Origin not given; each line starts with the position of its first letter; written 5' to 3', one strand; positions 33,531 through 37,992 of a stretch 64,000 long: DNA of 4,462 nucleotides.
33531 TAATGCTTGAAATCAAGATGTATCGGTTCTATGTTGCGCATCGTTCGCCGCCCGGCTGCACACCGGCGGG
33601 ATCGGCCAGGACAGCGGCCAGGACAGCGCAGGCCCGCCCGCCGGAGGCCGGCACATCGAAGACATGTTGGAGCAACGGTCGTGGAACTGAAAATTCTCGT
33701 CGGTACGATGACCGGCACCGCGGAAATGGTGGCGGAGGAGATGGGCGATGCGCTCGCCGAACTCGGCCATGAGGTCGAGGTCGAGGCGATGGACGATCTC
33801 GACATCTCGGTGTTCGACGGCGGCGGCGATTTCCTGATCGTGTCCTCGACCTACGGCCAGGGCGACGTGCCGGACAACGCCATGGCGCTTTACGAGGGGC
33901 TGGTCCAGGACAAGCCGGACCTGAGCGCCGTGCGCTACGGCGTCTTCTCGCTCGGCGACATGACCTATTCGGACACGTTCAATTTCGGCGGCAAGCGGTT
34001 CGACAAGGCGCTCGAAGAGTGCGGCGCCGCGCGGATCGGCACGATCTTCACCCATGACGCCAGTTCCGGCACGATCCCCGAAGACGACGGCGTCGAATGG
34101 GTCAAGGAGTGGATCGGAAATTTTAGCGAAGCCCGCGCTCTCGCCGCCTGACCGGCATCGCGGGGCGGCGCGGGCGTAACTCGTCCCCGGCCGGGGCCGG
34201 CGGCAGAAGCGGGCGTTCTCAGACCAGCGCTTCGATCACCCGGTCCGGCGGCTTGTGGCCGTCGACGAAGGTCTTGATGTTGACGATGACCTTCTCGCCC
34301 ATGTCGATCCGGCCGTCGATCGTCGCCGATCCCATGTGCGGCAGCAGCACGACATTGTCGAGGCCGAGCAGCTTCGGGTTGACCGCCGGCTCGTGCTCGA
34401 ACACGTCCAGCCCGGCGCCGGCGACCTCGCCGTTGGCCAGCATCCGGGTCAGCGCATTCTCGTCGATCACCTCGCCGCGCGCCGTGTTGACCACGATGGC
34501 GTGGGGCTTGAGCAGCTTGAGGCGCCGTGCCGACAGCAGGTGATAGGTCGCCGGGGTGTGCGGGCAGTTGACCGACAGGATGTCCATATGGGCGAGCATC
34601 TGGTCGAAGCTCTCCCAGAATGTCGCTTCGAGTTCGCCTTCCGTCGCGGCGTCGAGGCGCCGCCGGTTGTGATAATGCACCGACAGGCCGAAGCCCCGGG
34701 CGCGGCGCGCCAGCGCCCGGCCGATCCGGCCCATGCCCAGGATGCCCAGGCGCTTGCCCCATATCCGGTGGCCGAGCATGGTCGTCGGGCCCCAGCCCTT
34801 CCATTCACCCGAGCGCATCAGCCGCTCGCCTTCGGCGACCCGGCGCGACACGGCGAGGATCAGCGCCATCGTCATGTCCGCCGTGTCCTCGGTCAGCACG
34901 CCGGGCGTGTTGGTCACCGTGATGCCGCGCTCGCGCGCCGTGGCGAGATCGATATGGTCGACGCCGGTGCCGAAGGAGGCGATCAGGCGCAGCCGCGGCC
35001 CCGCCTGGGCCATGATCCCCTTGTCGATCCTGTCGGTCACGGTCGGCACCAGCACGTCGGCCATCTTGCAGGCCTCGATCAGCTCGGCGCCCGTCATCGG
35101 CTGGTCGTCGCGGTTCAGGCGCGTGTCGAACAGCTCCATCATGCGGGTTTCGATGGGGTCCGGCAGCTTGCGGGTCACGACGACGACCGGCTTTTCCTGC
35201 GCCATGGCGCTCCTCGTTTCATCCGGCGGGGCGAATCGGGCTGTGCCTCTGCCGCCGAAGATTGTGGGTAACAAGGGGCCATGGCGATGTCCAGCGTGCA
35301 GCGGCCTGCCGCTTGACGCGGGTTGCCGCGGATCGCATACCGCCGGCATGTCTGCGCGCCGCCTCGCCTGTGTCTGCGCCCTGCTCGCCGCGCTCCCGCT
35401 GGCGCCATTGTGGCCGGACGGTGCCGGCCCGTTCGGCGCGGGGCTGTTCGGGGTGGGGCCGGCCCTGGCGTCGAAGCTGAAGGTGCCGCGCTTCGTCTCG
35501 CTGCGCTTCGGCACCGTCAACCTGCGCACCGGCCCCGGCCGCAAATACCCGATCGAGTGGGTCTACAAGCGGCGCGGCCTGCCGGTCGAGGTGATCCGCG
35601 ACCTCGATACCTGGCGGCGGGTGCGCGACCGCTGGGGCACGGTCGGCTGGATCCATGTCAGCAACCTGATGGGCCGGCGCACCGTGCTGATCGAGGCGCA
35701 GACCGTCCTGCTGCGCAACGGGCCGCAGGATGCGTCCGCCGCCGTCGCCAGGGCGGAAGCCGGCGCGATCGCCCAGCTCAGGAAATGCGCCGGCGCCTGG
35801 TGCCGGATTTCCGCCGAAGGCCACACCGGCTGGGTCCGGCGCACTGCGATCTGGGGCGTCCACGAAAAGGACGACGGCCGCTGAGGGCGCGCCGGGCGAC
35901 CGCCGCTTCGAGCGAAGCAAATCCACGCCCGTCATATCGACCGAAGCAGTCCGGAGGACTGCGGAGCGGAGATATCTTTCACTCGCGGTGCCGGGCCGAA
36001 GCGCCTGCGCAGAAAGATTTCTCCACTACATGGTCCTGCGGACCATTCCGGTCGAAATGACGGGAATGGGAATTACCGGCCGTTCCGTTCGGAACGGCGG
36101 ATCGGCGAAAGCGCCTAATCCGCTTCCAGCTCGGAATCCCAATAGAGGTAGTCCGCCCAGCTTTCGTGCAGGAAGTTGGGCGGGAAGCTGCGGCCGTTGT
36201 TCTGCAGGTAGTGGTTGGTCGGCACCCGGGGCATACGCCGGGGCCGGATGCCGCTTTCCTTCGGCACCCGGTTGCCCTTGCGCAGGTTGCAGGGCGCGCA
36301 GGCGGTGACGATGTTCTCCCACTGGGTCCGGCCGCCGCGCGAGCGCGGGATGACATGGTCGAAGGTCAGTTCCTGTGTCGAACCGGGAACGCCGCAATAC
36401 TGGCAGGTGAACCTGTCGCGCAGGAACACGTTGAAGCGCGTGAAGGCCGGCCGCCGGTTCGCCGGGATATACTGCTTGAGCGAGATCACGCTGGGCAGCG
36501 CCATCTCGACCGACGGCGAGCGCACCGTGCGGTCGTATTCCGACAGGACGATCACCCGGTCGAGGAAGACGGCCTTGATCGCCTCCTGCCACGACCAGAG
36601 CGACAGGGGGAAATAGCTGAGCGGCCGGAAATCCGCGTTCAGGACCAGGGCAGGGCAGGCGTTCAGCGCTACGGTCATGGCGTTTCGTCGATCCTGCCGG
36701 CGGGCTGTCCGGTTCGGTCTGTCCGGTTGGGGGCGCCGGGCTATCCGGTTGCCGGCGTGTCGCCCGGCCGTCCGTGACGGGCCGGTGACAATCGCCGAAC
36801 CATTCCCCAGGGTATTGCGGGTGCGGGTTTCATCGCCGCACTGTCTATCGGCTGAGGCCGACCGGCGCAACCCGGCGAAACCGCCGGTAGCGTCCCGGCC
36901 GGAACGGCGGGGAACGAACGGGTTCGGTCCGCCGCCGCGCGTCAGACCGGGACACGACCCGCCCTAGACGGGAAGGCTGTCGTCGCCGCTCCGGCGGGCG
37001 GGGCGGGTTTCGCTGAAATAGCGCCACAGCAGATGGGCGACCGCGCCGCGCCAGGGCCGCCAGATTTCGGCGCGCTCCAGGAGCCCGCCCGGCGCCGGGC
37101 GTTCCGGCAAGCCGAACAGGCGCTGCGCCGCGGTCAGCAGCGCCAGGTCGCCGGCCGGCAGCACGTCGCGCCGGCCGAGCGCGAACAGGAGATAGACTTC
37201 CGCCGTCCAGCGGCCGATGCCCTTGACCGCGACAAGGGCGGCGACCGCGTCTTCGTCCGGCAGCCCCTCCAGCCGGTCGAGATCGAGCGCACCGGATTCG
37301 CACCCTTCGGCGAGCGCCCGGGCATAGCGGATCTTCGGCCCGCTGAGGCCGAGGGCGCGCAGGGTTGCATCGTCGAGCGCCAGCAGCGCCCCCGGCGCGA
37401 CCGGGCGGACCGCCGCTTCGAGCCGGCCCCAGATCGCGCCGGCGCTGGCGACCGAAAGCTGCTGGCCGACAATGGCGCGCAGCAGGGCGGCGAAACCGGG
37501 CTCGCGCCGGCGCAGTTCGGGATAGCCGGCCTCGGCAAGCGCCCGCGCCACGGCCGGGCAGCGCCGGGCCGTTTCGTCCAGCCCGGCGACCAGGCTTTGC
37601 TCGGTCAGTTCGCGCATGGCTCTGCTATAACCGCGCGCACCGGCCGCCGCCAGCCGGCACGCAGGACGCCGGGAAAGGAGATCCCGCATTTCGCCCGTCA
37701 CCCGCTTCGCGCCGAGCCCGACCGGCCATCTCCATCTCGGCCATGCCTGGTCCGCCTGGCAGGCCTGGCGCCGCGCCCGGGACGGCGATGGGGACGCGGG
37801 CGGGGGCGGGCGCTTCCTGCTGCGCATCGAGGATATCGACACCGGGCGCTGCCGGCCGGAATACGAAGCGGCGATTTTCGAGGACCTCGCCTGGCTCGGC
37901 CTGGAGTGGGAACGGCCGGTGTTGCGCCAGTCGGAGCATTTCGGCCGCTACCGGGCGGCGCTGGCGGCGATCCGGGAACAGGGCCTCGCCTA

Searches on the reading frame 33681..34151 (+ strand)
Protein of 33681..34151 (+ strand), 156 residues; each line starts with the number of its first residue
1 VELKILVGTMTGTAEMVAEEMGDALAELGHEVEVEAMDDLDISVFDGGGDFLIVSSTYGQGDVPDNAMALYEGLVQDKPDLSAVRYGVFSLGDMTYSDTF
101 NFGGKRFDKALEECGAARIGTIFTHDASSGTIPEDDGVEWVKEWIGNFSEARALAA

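Call 32: search_solved_structures(query=window:33684-34151:+, max_evalue=0.00001)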
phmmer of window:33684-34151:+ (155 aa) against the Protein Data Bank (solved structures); distinct sequences matched with E-value up to 0.00001: 58.
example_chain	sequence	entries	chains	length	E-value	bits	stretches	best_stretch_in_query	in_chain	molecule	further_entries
2m6r_A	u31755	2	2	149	4.4e-23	85.1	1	1-143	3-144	Flavodoxin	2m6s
2hna_A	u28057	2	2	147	1.2e-22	83.7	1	3-145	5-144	Protein mioC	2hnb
4oxx_A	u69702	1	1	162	5.6e-21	78.2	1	4-144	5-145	Cindoxin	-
5b3l_A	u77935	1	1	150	1.2e-17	67.5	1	3-144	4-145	Uncharacterized protein PA3435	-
5b3k_A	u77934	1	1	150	3.1e-17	66.1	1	3-144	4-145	Uncharacterized protein PA3435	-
9eb0_A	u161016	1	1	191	2.1e-16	63.4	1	4-142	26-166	NADPH--cytochrome P450 reductase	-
1b1c_A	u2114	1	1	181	2.2e-16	63.3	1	4-142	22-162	PROTEIN (NADPH-CYTOCHROME P450 REDUCTASE)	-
9eaz_A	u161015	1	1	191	2.5e-16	63.1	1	4-142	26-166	NADPH--cytochrome P450 reductase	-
9eax_A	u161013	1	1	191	2.6e-16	63.1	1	4-142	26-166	NADPH--cytochrome P450 reductase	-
9eay_A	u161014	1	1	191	3.1e-16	62.8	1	4-142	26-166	NADPH--cytochrome P450 reductase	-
9eb1_A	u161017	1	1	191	1.2e-15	60.9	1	4-142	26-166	NADPH--cytochrome P450 reductase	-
3qfc_A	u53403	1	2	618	2e-15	60.2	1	4-142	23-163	NADPH--cytochrome P450 reductase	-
3qe2_A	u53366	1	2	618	2.2e-15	60.1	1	4-142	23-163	NADPH--cytochrome P450 reductase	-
5emn_A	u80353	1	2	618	2.2e-15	60.1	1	4-142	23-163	NADPH--cytochrome P450 reductase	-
5fa6_A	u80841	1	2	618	2.8e-15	59.7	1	4-142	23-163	NADPH--cytochrome P450 reductase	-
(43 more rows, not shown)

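Call 65: find_homologous_proteins(query=window:33681-34151:+, max_evalue=1e-20)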
Query window:33681-34151:+ (156 aa): 6647 proteins with E <= 1e-20 among 6825 candidates; the best 120 are listed.
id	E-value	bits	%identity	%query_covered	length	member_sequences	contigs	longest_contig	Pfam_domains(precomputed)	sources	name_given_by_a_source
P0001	7.2e-91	320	93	100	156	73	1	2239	PF00258.31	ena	-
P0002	5.4e-89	314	92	100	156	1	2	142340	PF00258.31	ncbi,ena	-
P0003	2.4e-88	312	90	100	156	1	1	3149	PF00258.31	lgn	-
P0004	9.2e-88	310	90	100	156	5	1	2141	PF00258.31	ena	-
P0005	6.0e-86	304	88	100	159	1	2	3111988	PF00258.31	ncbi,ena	-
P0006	1.8e-80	286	81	100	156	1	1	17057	PF00258.31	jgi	-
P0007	2.6e-79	282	79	100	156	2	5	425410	PF00258.31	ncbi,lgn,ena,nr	ncbi:MAG: flavodoxin domain-containing protein [Rhodospirillaceae bacterium]|nr:flavodoxin domain-co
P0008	2.0e-78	279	79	100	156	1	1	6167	PF00258.31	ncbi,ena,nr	ncbi:MAG: flavodoxin domain-containing protein [Rhodospirillaceae bacterium]|nr:flavodoxin domain-co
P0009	3.2e-78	279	81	100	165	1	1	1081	PF00258.31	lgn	-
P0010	4.1e-78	278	80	98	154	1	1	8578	PF00258.31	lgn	-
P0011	1.4e-77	277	79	98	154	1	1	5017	PF00258.31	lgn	-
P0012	3.4e-77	275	79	100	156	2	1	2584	PF00258.31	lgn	-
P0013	1.2e-76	274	79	100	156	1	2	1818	PF00258.31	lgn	-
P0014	9.9e-75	267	80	99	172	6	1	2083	PF00258.31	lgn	-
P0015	7.1e-73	261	76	100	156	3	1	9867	PF00258.31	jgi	jgi:MioC protein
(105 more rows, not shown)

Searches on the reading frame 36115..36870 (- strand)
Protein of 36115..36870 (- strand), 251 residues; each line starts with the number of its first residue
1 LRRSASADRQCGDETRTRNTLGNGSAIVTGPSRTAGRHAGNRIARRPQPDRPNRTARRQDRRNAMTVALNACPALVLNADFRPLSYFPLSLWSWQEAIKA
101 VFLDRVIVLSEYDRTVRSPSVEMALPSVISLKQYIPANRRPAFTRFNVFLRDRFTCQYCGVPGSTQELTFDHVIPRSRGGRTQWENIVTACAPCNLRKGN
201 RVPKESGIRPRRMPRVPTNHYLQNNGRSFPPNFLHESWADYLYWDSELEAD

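Call 66: search_protein_families(library=pfam, max_evalue=0.0001, proteins=[window:36115-36870:-])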
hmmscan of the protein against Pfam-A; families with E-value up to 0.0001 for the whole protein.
window:36115-36870:- (251 aa): 2 families
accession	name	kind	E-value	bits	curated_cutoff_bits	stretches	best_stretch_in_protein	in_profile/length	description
PF14279.12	HNH_5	-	2.9e-17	62.8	27.5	1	156-206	1-51/56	HNH endonuclease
PF01844.29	HNH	-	2.9e-16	59.8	21.4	1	156-201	1-47/47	HNH endonuclease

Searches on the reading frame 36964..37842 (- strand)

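Call 66: search_protein_families(library=pfam, max_evalue=0.0001, proteins=[window:36964-37842:-])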
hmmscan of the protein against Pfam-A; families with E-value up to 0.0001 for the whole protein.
window:36964-37842:- (292 aa): 1 family
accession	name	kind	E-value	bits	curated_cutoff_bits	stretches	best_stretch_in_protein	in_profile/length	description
PF00730.31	HhH-GPD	-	3.5e-13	50.3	26.2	1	122-263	2-108/108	HhH-GPD superfamily base excision DNA repair protein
